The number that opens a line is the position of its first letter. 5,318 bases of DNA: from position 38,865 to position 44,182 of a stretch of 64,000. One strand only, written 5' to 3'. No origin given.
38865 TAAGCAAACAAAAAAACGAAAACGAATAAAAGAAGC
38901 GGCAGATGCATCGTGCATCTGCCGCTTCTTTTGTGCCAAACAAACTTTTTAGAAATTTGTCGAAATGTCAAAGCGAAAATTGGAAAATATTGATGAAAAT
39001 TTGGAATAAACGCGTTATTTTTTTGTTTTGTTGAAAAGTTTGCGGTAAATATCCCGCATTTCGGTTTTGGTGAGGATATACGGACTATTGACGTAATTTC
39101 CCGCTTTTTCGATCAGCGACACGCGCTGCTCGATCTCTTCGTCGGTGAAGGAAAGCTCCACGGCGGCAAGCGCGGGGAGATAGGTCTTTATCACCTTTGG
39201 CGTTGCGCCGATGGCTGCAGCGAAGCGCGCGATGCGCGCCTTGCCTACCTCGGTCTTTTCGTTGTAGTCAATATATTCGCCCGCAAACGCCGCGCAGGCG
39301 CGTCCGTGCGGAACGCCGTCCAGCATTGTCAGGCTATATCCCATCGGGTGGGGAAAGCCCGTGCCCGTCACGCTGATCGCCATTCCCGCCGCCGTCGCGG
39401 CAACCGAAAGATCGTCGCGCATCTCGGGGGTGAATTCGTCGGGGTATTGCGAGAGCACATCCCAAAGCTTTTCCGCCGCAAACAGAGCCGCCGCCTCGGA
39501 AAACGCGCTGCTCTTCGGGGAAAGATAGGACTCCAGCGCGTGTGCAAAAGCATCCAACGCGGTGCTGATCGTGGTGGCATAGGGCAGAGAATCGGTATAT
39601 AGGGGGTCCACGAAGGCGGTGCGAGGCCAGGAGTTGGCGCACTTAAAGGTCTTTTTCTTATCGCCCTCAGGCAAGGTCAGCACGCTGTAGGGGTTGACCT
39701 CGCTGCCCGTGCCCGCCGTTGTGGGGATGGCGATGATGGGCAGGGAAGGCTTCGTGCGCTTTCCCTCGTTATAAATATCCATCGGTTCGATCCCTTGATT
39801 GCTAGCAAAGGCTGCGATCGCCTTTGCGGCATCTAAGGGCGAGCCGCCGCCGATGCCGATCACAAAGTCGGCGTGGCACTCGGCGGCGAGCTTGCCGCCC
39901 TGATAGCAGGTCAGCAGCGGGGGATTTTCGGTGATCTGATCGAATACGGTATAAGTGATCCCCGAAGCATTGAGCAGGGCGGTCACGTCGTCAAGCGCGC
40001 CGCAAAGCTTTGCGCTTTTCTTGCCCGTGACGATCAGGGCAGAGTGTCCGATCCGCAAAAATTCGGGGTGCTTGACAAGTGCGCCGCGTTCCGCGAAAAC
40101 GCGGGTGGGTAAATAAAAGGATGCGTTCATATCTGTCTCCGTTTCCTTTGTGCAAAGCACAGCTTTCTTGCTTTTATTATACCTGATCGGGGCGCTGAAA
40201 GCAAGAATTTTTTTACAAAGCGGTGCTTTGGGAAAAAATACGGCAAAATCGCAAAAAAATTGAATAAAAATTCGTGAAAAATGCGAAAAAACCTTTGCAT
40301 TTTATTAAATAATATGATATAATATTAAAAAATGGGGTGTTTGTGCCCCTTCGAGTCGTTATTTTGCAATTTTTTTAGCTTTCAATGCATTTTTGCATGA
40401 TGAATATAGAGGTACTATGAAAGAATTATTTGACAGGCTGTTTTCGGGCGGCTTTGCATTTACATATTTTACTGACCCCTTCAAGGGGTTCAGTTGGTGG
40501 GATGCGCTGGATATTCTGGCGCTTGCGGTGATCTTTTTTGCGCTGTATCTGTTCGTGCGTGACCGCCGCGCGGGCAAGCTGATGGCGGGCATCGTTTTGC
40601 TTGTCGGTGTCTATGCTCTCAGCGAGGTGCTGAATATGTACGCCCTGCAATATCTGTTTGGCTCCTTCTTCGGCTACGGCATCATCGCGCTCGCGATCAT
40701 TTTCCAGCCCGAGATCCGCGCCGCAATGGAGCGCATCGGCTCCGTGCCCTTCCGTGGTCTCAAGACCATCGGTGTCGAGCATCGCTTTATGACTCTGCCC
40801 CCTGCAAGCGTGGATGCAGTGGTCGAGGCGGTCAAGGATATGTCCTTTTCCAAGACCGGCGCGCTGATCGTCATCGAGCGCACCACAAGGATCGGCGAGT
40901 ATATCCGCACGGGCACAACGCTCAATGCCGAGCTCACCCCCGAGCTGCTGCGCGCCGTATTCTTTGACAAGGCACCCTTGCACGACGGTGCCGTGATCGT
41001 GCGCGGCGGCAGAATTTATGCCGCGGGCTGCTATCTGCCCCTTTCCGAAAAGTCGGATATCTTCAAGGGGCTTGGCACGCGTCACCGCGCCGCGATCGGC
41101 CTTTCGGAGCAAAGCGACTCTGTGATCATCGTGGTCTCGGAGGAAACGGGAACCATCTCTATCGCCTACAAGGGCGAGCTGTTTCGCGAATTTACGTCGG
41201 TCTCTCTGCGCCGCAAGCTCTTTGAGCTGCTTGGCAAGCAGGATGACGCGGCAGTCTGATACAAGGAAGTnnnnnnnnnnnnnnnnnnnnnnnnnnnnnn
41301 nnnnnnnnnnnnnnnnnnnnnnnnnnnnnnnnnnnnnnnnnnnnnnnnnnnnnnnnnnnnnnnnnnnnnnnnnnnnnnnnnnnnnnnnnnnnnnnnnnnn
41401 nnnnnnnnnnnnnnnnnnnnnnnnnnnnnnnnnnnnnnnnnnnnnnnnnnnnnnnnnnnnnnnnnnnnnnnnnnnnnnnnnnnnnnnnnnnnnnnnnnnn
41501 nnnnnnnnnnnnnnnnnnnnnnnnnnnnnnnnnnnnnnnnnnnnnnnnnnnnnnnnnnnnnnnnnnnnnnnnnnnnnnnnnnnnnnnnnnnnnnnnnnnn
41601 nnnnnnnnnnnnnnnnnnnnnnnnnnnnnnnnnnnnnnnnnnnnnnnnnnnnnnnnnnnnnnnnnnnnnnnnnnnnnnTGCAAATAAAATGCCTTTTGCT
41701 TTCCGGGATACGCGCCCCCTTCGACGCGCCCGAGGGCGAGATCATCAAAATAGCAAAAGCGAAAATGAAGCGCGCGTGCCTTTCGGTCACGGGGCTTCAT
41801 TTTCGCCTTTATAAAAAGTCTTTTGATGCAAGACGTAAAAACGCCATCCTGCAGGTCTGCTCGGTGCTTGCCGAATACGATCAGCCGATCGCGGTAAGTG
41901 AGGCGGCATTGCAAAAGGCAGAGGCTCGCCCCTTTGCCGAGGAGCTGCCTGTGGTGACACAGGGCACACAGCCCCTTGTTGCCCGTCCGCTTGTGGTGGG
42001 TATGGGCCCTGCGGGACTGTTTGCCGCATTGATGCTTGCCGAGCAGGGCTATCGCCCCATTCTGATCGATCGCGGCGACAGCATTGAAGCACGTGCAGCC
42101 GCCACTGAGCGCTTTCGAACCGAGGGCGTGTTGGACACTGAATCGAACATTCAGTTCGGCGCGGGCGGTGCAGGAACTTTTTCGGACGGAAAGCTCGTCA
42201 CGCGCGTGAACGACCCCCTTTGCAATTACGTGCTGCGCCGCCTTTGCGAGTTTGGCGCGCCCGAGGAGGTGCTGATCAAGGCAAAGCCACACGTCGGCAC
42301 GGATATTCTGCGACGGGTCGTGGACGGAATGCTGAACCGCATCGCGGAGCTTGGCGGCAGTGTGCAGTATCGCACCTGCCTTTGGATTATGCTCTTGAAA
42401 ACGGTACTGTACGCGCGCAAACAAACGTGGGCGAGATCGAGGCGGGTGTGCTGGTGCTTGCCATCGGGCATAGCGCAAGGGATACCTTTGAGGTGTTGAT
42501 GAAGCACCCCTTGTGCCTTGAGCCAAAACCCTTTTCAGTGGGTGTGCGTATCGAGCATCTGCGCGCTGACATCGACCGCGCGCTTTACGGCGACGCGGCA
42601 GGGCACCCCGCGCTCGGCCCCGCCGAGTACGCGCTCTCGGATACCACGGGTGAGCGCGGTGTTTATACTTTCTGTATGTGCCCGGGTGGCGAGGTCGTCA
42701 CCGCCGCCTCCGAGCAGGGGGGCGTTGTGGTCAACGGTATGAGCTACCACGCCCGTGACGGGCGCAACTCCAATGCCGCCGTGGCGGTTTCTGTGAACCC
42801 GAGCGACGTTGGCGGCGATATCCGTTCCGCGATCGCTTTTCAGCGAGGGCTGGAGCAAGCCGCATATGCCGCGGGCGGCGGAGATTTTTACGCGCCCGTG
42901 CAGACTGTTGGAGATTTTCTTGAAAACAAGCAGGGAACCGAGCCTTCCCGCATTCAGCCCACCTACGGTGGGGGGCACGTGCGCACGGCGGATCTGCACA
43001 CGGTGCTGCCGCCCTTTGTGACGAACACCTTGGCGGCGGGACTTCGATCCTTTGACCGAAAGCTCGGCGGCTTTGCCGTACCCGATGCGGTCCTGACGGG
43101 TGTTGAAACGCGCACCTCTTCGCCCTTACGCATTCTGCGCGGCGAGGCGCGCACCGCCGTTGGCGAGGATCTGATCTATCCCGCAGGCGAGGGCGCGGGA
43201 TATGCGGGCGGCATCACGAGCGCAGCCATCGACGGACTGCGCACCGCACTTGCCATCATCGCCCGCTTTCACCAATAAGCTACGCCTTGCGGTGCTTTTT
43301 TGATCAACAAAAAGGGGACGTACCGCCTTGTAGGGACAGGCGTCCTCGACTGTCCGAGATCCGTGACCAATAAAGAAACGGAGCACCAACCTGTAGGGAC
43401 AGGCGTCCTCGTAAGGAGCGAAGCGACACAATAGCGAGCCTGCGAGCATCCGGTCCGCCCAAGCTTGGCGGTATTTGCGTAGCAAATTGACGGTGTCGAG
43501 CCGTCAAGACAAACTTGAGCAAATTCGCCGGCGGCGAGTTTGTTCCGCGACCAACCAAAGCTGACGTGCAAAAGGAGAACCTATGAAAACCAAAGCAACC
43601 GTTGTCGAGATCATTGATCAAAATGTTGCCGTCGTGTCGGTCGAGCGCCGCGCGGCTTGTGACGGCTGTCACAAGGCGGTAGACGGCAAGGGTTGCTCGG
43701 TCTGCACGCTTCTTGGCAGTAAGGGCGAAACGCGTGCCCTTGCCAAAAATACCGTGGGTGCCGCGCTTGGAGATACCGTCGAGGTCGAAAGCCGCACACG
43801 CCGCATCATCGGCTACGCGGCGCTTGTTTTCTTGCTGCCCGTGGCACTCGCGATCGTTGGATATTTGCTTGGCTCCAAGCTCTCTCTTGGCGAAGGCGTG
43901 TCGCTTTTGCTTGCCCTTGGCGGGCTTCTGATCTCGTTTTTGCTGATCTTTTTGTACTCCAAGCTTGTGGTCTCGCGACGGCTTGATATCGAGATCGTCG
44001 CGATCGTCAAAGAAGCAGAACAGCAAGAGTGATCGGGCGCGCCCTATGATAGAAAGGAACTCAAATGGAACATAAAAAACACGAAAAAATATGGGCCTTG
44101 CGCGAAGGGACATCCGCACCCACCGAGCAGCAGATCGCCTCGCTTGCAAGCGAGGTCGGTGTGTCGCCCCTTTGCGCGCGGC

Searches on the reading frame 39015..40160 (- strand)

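Call 62: search_protein_families(library=pfam, proteins=[window:39015-40160:-], max_evalue=0.001)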
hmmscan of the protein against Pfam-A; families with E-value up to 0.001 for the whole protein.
window:39015-40160:- (381 aa): 3 families
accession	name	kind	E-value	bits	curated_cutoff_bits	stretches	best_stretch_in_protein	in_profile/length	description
PF00465.25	Fe-ADH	-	2.1e-48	164.5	31.3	1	18-186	1-168/168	Iron-containing alcohol dehydrogenase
PF25137.1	ADH_Fe_C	-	3e-19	69.9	27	1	197-319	1-122/194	Fe-containing alcohol dehydrogenase family, C-terminal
PF13685.12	Fe-ADH_2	-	1.4e-08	35.3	28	1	25-117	4-95/149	Iron-containing alcohol dehydrogenase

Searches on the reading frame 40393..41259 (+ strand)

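Call 62: search_protein_families(library=pfam, proteins=[window:40393-41259:+], max_evalue=0.001)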
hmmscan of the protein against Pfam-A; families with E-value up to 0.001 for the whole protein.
window:40393-41259:+ (288 aa): 2 families
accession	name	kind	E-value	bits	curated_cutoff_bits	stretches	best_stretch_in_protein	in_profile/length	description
PF02457.21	DAC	-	9.2e-46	154.7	27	1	145-262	2-118/119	DisA bacterial checkpoint controller nucleotide-binding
PF19293.4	CdaA_N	-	6.2e-11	42.8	23.8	1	33-108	5-81/81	CdaA N-terminal transmembrane domain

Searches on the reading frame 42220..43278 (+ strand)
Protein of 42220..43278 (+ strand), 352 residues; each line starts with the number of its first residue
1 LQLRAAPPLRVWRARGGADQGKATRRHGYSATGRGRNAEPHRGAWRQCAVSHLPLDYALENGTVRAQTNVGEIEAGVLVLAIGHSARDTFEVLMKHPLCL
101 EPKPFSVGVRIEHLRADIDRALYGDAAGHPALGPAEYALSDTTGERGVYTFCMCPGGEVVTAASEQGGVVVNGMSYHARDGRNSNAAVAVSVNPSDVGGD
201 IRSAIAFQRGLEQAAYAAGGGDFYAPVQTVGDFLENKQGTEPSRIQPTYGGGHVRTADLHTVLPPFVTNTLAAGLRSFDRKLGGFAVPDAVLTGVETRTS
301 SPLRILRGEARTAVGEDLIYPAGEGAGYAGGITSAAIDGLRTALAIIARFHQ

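Call 62: search_protein_families(library=pfam, proteins=[window:42220-43278:+], max_evalue=0.001)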
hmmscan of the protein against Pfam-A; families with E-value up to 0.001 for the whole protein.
window:42220-43278:+ (352 aa): 1 family
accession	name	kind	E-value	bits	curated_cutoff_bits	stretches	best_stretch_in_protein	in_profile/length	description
PF21688.3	FAD-depend_C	-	1.6e-71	241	27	1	104-299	1-197/197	FAD-dependent protein, C-terminal domain-like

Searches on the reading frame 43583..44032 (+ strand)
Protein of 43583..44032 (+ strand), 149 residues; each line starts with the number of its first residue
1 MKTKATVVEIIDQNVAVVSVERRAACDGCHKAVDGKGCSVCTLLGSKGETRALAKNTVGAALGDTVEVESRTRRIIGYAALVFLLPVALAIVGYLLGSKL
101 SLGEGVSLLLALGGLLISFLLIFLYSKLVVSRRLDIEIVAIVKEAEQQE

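Call 61: search_protein_families(library=pfam, proteins=[window:43583-44032:+], max_evalue=0.001)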
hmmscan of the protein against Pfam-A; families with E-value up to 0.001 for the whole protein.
window:43583-44032:+ (149 aa): 1 family
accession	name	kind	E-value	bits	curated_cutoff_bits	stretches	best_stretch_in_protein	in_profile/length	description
PF04246.17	RseC_MucC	-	1.9e-22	80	24.4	1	9-129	2-118/130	Positive regulator of sigma(E), RseC/MucC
